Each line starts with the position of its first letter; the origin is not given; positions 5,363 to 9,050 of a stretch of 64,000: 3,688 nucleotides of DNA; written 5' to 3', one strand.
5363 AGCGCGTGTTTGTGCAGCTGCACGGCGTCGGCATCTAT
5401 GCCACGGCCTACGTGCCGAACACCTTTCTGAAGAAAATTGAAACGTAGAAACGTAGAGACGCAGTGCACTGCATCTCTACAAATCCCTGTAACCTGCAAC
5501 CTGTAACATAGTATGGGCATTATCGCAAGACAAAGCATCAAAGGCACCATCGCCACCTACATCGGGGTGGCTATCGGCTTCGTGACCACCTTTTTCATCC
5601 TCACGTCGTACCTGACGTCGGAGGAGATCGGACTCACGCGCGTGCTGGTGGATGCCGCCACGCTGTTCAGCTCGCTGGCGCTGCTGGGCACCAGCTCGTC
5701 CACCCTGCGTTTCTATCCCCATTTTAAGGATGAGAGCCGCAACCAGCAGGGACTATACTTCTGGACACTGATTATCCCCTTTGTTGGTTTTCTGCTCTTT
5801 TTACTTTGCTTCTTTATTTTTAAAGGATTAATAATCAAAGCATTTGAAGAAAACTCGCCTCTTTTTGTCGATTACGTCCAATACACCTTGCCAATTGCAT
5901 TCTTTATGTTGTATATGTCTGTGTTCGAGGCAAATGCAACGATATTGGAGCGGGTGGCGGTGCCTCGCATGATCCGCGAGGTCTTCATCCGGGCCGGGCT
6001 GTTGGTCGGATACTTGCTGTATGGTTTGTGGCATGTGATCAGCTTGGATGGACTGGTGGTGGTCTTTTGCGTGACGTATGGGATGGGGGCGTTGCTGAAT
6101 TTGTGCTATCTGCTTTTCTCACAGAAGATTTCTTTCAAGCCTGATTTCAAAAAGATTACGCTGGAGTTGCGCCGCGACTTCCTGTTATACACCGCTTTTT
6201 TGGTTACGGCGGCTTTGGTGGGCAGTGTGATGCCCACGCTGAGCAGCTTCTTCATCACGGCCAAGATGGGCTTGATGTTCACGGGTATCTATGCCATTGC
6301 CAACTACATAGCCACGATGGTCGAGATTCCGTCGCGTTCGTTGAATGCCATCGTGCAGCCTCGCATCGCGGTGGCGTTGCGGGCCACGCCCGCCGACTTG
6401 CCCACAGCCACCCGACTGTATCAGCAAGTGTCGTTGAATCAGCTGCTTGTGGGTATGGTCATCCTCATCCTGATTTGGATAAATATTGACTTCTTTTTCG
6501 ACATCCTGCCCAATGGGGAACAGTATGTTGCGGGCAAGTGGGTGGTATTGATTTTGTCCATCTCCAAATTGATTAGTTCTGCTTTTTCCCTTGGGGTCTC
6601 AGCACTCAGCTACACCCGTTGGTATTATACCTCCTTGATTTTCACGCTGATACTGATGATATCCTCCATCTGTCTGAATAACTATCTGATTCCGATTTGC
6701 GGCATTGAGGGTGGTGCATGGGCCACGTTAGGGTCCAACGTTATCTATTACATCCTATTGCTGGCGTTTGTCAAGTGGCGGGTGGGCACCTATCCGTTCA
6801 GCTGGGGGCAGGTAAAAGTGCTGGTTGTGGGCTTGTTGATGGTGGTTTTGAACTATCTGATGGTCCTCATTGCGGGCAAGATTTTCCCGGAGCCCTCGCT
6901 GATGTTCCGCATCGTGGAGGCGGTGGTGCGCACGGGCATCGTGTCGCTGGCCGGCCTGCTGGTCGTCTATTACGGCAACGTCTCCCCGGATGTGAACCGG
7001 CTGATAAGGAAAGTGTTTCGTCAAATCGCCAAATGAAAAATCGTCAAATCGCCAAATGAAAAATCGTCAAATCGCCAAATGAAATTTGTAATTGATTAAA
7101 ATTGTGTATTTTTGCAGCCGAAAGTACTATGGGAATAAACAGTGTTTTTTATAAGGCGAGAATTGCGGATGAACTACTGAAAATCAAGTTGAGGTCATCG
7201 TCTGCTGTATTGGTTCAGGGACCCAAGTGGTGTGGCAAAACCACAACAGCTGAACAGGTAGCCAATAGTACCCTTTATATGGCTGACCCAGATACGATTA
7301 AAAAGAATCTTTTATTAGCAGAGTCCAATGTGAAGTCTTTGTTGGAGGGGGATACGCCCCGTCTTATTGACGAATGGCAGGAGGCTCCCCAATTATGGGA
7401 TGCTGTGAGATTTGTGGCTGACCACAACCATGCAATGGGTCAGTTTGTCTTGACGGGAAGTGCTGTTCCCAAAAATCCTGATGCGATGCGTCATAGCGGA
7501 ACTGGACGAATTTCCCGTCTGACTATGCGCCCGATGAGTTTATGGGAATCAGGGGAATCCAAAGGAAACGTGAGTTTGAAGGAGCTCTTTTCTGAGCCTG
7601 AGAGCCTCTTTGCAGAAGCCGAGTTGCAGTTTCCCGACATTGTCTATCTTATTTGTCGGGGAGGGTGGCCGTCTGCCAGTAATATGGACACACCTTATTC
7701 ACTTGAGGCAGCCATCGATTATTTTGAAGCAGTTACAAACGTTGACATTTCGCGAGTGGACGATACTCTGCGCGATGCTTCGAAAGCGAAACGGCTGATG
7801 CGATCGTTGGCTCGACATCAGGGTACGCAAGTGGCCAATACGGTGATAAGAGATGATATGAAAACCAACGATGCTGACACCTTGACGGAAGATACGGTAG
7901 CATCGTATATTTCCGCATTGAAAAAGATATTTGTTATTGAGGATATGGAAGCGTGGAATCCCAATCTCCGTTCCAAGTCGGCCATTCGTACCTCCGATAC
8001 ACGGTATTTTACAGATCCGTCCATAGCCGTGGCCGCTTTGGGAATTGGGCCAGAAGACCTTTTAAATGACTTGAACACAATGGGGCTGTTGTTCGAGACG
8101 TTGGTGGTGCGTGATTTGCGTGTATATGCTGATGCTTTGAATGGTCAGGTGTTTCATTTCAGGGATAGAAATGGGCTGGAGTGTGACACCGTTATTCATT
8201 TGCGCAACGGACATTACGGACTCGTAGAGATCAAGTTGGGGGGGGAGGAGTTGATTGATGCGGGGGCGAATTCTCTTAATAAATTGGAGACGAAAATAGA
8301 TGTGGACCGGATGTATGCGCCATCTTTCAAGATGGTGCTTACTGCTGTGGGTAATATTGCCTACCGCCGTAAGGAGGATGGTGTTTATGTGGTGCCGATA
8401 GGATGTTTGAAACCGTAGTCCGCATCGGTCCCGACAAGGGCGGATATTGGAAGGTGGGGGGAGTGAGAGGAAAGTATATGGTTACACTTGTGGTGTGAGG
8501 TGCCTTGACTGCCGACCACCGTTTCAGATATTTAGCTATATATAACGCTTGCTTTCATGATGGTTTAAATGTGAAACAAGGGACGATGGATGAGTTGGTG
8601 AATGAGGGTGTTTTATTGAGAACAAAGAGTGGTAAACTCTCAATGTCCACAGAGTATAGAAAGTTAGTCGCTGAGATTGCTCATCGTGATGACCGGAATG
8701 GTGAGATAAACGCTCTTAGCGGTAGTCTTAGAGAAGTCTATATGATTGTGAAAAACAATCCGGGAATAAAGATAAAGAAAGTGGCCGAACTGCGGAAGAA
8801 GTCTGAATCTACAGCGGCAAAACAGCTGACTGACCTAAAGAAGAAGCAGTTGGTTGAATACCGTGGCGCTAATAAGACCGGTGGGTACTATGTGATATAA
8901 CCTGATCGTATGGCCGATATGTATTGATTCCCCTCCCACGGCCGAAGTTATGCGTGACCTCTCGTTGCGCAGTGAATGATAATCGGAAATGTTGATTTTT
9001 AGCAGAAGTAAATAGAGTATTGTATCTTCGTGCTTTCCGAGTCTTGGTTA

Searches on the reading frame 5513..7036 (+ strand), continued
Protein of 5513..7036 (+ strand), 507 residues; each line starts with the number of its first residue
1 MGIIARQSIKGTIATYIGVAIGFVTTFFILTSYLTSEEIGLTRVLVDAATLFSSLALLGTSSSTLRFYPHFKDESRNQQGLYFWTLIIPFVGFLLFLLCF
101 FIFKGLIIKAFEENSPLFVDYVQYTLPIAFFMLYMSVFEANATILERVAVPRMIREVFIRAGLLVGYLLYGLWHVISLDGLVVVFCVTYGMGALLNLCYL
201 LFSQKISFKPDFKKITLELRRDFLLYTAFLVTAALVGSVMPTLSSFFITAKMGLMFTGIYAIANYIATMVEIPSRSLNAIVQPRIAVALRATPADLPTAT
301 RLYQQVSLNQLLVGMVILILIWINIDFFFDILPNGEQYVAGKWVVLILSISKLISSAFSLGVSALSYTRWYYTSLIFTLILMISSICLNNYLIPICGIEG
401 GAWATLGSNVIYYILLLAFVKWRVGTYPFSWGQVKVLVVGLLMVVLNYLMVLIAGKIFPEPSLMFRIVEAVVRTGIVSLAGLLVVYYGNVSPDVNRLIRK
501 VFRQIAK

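Call 43: search_protein_families(library=pfam, proteins=[L006:11595-13394:+, L006:13447-13911:+, L009:14725-15999:+, L007:11673-13151:+, L012:11656-13266:+, L012:19985-21247:+, L031:11650-12495:+, L031:12495-12923:+, L031:14215-14733:+, L044:13090-13950:+], max_evalue=0.001)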
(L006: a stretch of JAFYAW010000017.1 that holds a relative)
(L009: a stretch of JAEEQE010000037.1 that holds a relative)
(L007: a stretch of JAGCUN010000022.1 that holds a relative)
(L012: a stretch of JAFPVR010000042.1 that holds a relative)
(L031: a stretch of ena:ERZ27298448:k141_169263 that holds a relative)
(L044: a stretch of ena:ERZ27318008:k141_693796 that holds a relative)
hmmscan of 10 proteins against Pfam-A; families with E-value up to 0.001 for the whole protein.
L006:11595-13394:+ (599 aa): 3 families
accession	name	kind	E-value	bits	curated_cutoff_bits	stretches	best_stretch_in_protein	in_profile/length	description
PF04326.19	SLFN_AlbA_2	-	5.8e-09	36.9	25.3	1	22-148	1-117/118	Schlafen, AlbA_2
PF13749.12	HATPase_c_4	-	1.1e-08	35.3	26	1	336-406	6-79/89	Putative ATP-dependent DNA helicase recG C-terminal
PF21247.3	Fic-like_C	-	1.4e-06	28.5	27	1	559-595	27-62/64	Filamentation induced by cAMP protein Fic-like, C-terminal domain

L006:13447-13911:+ (154 aa): 2 families
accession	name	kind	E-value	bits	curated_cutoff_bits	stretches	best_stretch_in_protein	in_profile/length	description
PF13412.12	HTH_24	-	2.8e-08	33.6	21.9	1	90-134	1-45/48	Winged helix-turn-helix DNA-binding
PF08279.18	HTH_11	-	7.4e-05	23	25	1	94-134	2-43/55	HTH domain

L009:14725-15999:+ (424 aa): 1 family
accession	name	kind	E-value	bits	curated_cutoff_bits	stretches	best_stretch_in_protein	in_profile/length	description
PF13749.12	HATPase_c_4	-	8.3e-11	42.2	26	1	193-264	11-82/89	Putative ATP-dependent DNA helicase recG C-terminal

L007:11673-13151:+ (492 aa): 1 family
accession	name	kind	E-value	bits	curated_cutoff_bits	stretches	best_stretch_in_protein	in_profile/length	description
PF02661.23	Fic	-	1.6e-12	48.6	24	1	325-412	6-92/93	Fic/DOC family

L012:11656-13266:+ (536 aa): 2 families
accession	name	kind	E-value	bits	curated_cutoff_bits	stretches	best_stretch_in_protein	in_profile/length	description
PF09820.16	AAA-ATPase_like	-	4.7e-72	242.4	26.1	1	21-218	1-201/201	Predicted AAA-ATPase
PF08011.17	PDDEXK_9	-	5.2e-24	84.7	25.5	1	439-529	3-105/105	PD-(D/E)XK nuclease superfamily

L012:19985-21247:+ (420 aa): 3 families
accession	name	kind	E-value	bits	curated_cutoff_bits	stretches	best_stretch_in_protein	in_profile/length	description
PF13173.12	AAA_14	-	1.5e-30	106.2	27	1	23-157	4-129/129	AAA domain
PF13635.12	DUF4143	-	8.9e-19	68.2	28.1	1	203-362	2-157/160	Domain of unknown function (DUF4143)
PF01637.24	ATPase_2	-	0.00086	19.6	33.2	0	5-86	2-82/225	ATPase domain predominantly from Archaea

L031:11650-12495:+ (281 aa): 1 family
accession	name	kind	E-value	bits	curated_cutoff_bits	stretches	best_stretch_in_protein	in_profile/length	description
PF09820.16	AAA-ATPase_like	-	0.00029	21.1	26.1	1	16-54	13-47/201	Predicted AAA-ATPase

L031:12495-12923:+ (142 aa): 4 families
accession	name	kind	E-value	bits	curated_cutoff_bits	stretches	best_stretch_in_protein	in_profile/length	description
PF08220.18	HTH_DeoR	-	2.3e-06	27.7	21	1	83-129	1-47/57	DeoR-like helix-turn-helix domain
PF08279.18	HTH_11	-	4.4e-06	26.9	25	1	83-124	1-43/55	HTH domain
PF13412.12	HTH_24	-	2.1e-05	24.4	21.9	1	84-125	5-46/48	Winged helix-turn-helix DNA-binding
PF25212.1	HVO_A0114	-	0.00028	21.1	27.6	1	82-127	22-67/84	HVO_A0114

L031:14215-14733:+ (172 aa): 0 families

L044:13090-13950:+ (286 aa): 1 family
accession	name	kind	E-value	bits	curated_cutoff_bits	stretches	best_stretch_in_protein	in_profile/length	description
PF14491.11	DUF4435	-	0.00018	21.8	27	0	35-144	7-116/238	Protein of unknown function (DUF4435)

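Call 44: search_protein_families(library=padloc, proteins=[L006:11595-13394:+, L009:14725-15999:+, L007:11673-13151:+, L012:11656-13266:+, L031:11650-12495:+, L031:14215-14733:+, L044:12105-13085:+, L044:13090-13950:+, L044:14335-15348:+, L044:18027-19151:+], max_evalue=0.00001)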
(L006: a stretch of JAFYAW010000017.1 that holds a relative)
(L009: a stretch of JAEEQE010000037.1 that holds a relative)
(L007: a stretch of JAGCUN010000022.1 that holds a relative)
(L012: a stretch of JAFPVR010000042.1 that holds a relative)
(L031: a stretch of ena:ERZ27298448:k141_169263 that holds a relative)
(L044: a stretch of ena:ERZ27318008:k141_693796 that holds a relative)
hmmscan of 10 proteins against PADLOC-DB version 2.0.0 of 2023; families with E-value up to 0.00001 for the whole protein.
L006:11595-13394:+ (599 aa): 2 families
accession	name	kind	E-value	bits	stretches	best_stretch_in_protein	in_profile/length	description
PDLC02394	pAgo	-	2.2e-12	43.6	1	42-235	60-240/1121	-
PDLC02402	Aga_SIR2-PNTD1-PNTD2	-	2.1e-06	24.1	1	151-391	296-535/876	Class I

L009:14725-15999:+ (424 aa): 0 families

L007:11673-13151:+ (492 aa): 6 families
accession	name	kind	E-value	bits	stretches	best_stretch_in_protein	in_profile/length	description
PDLC04836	PDC-S04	-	1.3e-17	61.8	1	255-441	22-215/244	-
PDLC03963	SoFic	-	2.2e-15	54.9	1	230-432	29-237/361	-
PDLC04837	PDC-S04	-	1.4e-12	45.5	1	264-459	31-228/234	-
PDLC04840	PDC-S04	-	5.5e-08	30.8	1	391-443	152-204/227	-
PDLC04966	PDC-S24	-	1.3e-06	25.6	1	378-424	301-349/497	-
PDLC04839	PDC-S04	-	7.2e-06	23.8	0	393-419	139-165/205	-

L012:11656-13266:+ (536 aa): 0 families

L031:11650-12495:+ (281 aa): 0 families

L031:14215-14733:+ (172 aa): 0 families

L044:12105-13085:+ (326 aa): 79 families (the best 25 are shown)
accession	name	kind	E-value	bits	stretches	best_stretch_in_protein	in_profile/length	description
PDLC04164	AriA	-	8e-29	98.9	1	184-317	114-244/253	-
PDLC00289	PtuA1|PtuA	-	1.5e-24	84.9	1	2-318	3-301/404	AAA ATPase domain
PDLC00273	PtuA1|PtuA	-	1.5e-20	71.6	1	215-320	178-281/375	AAA ATPase domain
PDLC00303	PtuA1|PtuA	-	1.7e-19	68.2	1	25-311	11-284/386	AAA ATPase domain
PDLC00283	PtuA1|PtuA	-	1.1e-17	62.3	1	231-325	265-360/448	AAA ATPase domain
PDLC00271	PtuA1|PtuA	-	3.8e-16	57.7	1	3-319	4-332/421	AAA ATPase domain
PDLC00310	PtuA1|PtuA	-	5.8e-16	56.6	1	200-318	264-343/443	AAA ATPase domain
PDLC00278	PtuA1|PtuA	-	7.3e-16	56.5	1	195-319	205-341/436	AAA ATPase domain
PDLC00265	PtuA1|PtuA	-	1.7e-15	55.1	1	238-325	300-388/479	AAA ATPase domain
PDLC02335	AbiLi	-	1.8e-15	54.8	1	1-312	49-243/326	AbiLi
PDLC02913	ATPase_I-A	-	2.2e-15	54.8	1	76-323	183-420/508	-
PDLC02980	AriA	-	8e-15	53.6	1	233-309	228-303/304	-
PDLC02914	ATPase-Toprim_I-B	-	1.2e-14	52.3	1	1-325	1-262/443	-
PDLC00266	PtuA1|PtuA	-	2.3e-14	51.5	1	235-319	305-390/483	AAA ATPase domain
PDLC00285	PtuA1|PtuA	-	7.1e-14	49.9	1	226-323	247-344/432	AAA ATPase domain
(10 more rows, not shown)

L044:13090-13950:+ (286 aa): 1 family
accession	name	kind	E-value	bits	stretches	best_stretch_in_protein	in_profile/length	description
PDLC02983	AriB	-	1.9e-07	29.4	1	34-235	6-219/236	-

L044:14335-15348:+ (337 aa): 84 families (the best 25 are shown)
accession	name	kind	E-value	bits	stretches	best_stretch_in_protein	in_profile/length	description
PDLC04213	HEC-02A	-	6.6e-119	395.4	1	1-335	1-334/337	-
PDLC04146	HEC-02B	-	5.4e-68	227.5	1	1-290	1-296/344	-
PDLC04214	HEC-02A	-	8.7e-56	187.6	1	1-333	1-335/338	-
PDLC02980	AriA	-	1.7e-23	82.1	1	24-277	1-303/304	-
PDLC03878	NsnB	-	2.8e-17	61.5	1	1-294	1-302/345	-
PDLC02979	AriA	-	3.3e-17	61.3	1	1-44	1-45/373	-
PDLC02336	AbiLi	-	4.1e-16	57.5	2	1-48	1-48/340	AbiLi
PDLC02335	AbiLi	-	6.9e-16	56.2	1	1-282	49-243/326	AbiLi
PDLC00091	GajA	-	1.3e-14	52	1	2-43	3-45/627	AAA ATPase domain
PDLC04033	PD-T4-4_A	-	1.6e-14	52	1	169-281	260-374/460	-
PDLC00096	GajA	-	2.3e-14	51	1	3-42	4-44/630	AAA ATPase domain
PDLC04135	mad3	-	2.9e-14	51.4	1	1-116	1-107/374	mads_3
PDLC02981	AriAB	-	1.7e-13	48.1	1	207-279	306-379/694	-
PDLC02915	ATPase-Toprim_I-B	-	6.7e-13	46.3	1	1-43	2-43/623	-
PDLC00069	GajA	-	6.9e-13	45.9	1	2-44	3-45/687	AAA ATPase domain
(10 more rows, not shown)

L044:18027-19151:+ (374 aa): 74 families (the best 25 are shown)
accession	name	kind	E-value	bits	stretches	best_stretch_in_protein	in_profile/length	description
PDLC04570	PDC-M31A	-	2.4e-81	271.9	2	120-352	151-394/395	-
PDLC04392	PDC-M07A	-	6.3e-25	86.1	2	1-51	1-52/432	-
PDLC04541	PDC-M25A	-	3.1e-24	83.8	2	1-61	1-60/380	-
PDLC04391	PDC-M07A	-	6.2e-24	82.7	2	110-303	166-354/412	-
PDLC04393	PDC-M07A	-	6.5e-24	82.7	2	1-48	1-48/435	-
PDLC04182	HEC-01A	-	8e-24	82.3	2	126-330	189-379/406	-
PDLC04183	HEC-01A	-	6.9e-23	79.3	2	3-61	6-63/402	-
PDLC04178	HEC-01A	-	2.3e-22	77.6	2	2-45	9-52/399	-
PDLC04175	HEC-01A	-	2.5e-22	77.4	2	2-107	6-104/363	-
PDLC02979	AriA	-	4.2e-22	77.4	2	1-63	1-58/373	-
PDLC04177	HEC-01A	-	1.8e-21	74.6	2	1-50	4-55/393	-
PDLC02980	AriA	-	5.8e-21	73.7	1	23-299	1-304/304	-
PDLC04179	HEC-01A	-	8e-21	72.6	2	1-46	1-46/459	-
PDLC02335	AbiLi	-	1.1e-20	72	1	1-352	49-286/326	AbiLi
PDLC03878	NsnB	-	3.2e-20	71.2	1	1-308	1-291/345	-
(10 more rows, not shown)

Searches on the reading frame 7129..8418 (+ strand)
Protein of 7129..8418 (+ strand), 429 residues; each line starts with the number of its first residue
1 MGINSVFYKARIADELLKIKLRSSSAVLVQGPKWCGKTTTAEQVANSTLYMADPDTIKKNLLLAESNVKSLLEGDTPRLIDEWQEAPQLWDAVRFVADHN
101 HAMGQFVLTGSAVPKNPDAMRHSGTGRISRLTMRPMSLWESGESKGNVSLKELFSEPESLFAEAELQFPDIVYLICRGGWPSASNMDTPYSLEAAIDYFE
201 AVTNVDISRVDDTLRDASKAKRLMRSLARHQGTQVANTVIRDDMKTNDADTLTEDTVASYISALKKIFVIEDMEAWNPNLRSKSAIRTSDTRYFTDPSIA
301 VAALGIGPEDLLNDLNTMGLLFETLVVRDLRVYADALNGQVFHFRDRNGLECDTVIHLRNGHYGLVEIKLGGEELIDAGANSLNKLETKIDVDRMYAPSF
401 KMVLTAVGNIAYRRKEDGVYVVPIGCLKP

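Call 5: search_protein_families(library=pfam, proteins=[window:7129-8418:+], max_evalue=0.01)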
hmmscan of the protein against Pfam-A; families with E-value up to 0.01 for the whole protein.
window:7129-8418:+ (429 aa): 2 families
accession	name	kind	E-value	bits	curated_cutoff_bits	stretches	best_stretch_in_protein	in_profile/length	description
PF13635.12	DUF4143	-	3.9e-32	111.7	28.1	1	206-370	3-159/160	Domain of unknown function (DUF4143)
PF13173.12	AAA_14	-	9.4e-15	55.2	27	1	25-140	3-127/129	AAA domain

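Call 7: search_protein_families(library=padloc, proteins=[window:7129-8418:+], max_evalue=0.01)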
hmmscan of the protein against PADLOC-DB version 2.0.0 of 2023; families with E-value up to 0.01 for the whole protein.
window:7129-8418:+ (429 aa): 8 families
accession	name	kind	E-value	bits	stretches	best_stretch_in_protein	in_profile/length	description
PDLC04790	PDC-S01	-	5.1e-61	204.6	1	10-391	13-387/422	-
PDLC04789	PDC-S01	-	7.4e-23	79.2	1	11-371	4-341/375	-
PDLC04787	PDC-S01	-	1.1e-15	55.4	1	22-358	25-346/412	-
PDLC04791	PDC-S01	-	7.7e-09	32.7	1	223-383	208-363/395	-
PDLC04792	PDC-S01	-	1.4e-07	28.5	1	65-140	77-150/452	-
PDLC04788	PDC-S01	-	2.9e-07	27.7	1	52-373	64-385/448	-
PDLC04786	PDC-S01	-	1e-06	25.8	1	52-372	67-388/439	-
PDLC02196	IetA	-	0.00077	17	1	5-48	103-146/374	-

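Call 8: search_protein_families(library=ncbifam, proteins=[window:7129-8418:+], max_evalue=0.01)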
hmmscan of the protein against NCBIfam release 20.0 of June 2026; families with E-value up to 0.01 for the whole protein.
window:7129-8418:+ (429 aa): 1 family
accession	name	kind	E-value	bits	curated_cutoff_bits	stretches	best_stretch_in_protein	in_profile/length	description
NF042959.1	IteA_antiphage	equivalog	0.0088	15.2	510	0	9-47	110-148/367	anti-phage ATPase IteA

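Call 11: find_encoding_contigs(protein=window:7129-8418:+, flank=10000, max_places=10)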
Protein window:7129-8418:+ (429 aa): 2 contigs read that carry it; 2 places shown.
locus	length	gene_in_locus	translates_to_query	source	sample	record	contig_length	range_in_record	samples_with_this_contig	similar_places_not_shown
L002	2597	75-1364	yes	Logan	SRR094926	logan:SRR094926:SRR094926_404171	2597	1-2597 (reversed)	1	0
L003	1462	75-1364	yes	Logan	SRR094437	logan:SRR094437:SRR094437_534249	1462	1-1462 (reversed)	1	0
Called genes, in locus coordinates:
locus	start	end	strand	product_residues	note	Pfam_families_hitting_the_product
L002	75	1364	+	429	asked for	PF13173:AAA_14, PF13635:DUF4143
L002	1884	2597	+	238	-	?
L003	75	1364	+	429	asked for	PF13173:AAA_14, PF13635:DUF4143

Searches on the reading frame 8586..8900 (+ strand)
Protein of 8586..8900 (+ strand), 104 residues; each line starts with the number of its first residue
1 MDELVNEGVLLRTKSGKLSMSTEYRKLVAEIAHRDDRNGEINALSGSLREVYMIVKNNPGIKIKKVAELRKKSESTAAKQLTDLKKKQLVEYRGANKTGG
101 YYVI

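Call 87: search_protein_families(library=pfam, proteins=[window:8586-8900:+], max_evalue=0.01)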
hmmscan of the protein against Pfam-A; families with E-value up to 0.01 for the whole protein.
window:8586-8900:+ (104 aa): 1 family
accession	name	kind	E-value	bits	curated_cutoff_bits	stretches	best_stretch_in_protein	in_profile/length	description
PF01325.25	Fe_dep_repress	-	0.0089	16.7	26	0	48-94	10-56/60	Iron dependent repressor, N-terminal DNA binding domain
